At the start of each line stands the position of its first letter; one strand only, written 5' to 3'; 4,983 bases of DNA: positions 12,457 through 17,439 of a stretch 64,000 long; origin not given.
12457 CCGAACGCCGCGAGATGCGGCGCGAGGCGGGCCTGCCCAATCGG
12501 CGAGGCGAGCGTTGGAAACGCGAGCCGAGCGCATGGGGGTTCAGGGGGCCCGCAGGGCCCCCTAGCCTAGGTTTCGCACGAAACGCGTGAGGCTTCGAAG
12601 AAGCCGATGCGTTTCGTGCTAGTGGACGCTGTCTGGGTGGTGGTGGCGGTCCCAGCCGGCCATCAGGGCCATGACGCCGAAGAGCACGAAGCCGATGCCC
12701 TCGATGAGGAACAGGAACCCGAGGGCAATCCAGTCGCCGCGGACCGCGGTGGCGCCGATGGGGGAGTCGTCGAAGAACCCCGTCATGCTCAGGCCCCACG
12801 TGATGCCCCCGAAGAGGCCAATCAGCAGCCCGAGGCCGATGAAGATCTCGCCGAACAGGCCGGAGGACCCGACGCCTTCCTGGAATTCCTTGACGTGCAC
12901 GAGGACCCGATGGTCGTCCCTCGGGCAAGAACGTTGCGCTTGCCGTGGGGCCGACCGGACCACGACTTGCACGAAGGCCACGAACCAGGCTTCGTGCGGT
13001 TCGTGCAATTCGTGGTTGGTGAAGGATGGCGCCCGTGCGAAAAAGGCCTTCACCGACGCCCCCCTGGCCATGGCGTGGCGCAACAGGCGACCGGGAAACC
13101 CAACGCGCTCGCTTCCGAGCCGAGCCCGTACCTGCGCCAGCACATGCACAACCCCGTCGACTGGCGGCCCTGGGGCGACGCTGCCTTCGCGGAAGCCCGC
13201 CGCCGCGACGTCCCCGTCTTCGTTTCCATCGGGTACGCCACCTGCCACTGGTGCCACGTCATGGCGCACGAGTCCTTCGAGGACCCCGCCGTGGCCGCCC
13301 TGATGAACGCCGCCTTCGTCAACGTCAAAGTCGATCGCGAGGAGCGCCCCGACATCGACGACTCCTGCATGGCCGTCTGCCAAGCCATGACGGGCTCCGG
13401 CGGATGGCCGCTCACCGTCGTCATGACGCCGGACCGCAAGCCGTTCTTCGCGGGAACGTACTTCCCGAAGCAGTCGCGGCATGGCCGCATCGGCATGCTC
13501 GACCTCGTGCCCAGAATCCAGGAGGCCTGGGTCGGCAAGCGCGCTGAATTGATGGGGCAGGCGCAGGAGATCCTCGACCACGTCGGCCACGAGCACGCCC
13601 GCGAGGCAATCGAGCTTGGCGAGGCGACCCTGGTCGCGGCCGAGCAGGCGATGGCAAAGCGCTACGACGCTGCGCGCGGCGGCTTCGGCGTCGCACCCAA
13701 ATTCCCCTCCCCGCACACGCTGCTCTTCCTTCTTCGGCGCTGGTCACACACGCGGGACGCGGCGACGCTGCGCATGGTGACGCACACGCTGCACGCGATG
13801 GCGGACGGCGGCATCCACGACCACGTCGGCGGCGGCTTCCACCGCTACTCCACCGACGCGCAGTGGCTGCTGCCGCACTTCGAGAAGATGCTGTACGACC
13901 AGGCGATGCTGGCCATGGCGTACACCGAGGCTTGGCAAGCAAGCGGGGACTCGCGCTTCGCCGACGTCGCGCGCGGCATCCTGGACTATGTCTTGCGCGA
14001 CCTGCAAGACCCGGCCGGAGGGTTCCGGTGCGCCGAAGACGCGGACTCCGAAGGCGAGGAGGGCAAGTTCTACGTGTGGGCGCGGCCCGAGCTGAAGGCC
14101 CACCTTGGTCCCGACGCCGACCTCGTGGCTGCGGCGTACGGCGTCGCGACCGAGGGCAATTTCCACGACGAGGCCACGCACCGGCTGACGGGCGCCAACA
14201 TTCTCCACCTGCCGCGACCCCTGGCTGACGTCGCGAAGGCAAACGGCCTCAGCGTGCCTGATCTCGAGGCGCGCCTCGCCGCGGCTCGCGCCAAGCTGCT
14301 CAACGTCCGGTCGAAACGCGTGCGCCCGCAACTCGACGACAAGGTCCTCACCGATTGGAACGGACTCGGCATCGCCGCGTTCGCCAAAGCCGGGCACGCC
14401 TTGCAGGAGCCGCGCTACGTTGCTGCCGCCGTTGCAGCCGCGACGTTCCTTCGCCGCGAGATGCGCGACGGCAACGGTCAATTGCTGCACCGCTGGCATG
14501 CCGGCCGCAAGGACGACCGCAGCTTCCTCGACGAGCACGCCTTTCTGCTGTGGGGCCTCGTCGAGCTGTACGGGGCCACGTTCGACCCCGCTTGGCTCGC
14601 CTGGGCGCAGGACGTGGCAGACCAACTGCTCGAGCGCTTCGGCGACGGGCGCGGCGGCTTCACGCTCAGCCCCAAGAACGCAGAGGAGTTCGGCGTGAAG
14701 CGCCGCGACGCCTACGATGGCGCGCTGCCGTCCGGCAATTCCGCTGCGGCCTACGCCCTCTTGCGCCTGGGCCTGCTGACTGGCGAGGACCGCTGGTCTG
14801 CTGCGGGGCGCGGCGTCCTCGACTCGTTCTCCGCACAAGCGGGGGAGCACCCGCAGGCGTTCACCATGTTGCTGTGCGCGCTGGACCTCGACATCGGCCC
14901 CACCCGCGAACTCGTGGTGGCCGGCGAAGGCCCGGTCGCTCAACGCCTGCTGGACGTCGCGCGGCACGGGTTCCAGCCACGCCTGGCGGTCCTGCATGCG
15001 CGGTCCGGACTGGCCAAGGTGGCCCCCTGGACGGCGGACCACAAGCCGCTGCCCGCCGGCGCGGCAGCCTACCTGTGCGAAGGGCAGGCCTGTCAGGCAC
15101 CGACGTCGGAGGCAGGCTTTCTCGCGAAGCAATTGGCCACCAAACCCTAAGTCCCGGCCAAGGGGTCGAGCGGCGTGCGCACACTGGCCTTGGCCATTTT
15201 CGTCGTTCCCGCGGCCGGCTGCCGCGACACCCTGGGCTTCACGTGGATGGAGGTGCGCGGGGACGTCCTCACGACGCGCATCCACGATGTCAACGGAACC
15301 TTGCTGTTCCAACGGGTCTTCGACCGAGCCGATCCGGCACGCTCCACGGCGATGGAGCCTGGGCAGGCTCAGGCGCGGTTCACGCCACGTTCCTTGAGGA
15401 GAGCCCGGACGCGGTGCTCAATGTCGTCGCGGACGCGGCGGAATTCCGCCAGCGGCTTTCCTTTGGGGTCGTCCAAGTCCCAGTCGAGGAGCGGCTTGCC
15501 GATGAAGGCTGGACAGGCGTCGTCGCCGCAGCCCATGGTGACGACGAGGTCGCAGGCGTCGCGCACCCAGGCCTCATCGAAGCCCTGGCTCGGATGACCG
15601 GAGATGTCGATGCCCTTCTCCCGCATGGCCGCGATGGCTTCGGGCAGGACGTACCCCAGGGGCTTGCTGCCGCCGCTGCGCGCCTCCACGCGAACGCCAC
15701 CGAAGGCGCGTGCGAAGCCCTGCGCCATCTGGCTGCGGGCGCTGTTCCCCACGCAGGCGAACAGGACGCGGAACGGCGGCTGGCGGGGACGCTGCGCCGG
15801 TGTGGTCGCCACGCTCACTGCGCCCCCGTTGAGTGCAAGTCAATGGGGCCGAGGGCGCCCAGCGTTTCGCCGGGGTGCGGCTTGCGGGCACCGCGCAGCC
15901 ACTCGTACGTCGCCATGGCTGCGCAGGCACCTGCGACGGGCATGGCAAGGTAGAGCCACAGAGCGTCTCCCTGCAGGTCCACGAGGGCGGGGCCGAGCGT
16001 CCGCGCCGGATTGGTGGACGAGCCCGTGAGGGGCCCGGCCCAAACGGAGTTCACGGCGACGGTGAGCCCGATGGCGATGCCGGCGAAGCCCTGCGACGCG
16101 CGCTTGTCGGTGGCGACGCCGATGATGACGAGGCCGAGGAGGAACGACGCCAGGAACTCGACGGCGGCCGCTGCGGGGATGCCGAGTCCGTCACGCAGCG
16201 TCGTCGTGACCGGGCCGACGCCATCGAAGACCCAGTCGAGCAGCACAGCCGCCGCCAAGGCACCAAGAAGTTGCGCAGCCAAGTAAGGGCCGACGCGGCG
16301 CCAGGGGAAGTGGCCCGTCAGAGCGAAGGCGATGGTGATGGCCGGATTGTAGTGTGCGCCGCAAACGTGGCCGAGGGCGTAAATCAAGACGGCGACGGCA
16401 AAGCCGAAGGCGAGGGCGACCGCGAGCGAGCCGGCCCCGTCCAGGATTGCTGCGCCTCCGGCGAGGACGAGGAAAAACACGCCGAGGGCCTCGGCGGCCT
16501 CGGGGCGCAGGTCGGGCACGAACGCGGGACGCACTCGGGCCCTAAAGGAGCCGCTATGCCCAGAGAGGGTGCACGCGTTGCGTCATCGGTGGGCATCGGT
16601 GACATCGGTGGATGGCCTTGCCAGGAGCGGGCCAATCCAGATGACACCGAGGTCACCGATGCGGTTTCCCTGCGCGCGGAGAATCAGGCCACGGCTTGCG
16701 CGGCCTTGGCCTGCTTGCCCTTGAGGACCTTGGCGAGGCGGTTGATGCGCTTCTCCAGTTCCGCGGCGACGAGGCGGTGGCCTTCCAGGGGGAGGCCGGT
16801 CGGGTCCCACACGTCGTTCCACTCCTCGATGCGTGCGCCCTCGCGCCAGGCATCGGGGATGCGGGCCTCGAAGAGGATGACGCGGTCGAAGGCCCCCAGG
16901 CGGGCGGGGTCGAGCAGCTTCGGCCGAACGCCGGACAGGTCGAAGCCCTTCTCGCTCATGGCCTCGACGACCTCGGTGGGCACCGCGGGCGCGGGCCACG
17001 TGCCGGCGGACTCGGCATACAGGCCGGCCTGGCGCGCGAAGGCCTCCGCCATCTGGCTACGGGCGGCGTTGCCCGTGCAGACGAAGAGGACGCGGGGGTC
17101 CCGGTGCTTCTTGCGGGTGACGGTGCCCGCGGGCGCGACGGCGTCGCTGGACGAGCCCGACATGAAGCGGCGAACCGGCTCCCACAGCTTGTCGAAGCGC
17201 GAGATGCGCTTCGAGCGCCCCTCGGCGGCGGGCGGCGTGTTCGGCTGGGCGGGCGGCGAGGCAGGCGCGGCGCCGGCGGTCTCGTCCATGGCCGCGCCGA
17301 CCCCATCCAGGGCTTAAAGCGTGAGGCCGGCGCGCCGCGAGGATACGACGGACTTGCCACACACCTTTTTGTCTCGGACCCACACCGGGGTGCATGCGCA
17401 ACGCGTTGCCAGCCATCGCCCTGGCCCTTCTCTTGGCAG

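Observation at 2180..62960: Dense family of hairpin elements with three 9-nt units per arm and arm-to-arm compensatory core changes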

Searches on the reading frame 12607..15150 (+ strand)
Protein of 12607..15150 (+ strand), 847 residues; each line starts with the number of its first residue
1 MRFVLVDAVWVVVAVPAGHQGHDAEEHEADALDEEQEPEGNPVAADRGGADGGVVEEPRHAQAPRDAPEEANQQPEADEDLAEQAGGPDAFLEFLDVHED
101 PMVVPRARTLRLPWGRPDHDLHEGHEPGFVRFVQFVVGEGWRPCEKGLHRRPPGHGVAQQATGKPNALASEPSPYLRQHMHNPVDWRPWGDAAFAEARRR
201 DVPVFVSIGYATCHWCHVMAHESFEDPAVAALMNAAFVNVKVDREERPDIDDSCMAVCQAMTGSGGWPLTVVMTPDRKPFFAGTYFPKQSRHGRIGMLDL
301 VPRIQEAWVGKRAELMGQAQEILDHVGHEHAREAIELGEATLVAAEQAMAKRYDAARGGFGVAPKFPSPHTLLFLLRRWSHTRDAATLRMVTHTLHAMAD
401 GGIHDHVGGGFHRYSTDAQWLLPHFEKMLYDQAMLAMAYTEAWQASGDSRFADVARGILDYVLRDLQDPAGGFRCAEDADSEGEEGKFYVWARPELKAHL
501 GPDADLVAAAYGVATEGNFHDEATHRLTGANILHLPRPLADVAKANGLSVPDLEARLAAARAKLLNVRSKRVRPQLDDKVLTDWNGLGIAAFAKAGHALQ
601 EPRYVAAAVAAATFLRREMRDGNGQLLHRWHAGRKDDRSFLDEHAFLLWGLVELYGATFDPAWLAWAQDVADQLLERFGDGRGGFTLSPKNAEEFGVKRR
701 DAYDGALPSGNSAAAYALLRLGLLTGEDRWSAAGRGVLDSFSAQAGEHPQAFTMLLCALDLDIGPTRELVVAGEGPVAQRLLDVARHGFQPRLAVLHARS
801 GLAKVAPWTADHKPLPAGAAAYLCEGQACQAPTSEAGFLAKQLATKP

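Call 11: find_encoding_contigs(protein=window:12607-15150:+, flank=3000, max_places=4)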
Protein window:12607-15150:+ (847 aa): no gene with exactly this product is on record in the collection.

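Call 12: search_protein_families(library=pfam, proteins=[window:12607-15150:+])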
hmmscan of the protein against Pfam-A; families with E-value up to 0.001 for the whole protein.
window:12607-15150:+ (847 aa): 2 families
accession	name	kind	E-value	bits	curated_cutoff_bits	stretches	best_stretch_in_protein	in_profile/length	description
PF03190.21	Thioredox_DsbH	-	1.1e-73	247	27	1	166-325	2-161/163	Protein of unknown function, DUF255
PF13899.12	Thioredoxin_7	-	3.6e-10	40.3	27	1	185-249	1-65/83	Thioredoxin-like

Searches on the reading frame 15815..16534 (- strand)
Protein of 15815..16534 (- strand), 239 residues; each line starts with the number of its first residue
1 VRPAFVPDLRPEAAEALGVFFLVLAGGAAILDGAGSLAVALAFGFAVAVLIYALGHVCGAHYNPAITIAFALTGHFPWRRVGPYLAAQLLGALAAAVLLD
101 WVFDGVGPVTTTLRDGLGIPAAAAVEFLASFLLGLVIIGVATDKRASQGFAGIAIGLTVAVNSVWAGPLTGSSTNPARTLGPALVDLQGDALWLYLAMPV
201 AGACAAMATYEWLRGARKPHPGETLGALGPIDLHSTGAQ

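Call 37: search_protein_families(library=pfam, proteins=[window:15815-16534:-])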
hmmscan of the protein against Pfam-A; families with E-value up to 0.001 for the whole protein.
window:15815-16534:- (239 aa): 1 family
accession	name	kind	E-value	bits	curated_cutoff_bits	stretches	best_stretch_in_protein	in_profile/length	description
PF00230.25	MIP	-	7.8e-44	150.5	25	1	10-210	9-222/222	Major intrinsic protein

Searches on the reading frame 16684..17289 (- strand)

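Call 37: search_protein_families(library=pfam, proteins=[window:16684-17289:-])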
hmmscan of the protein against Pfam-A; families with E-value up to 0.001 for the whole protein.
window:16684-17289:- (201 aa): 1 family
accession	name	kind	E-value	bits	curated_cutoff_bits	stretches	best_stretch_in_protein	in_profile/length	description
PF01451.26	LMWPc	-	2.2e-14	54.3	23.2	1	67-184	1-142/144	Low molecular weight phosphotyrosine protein phosphatase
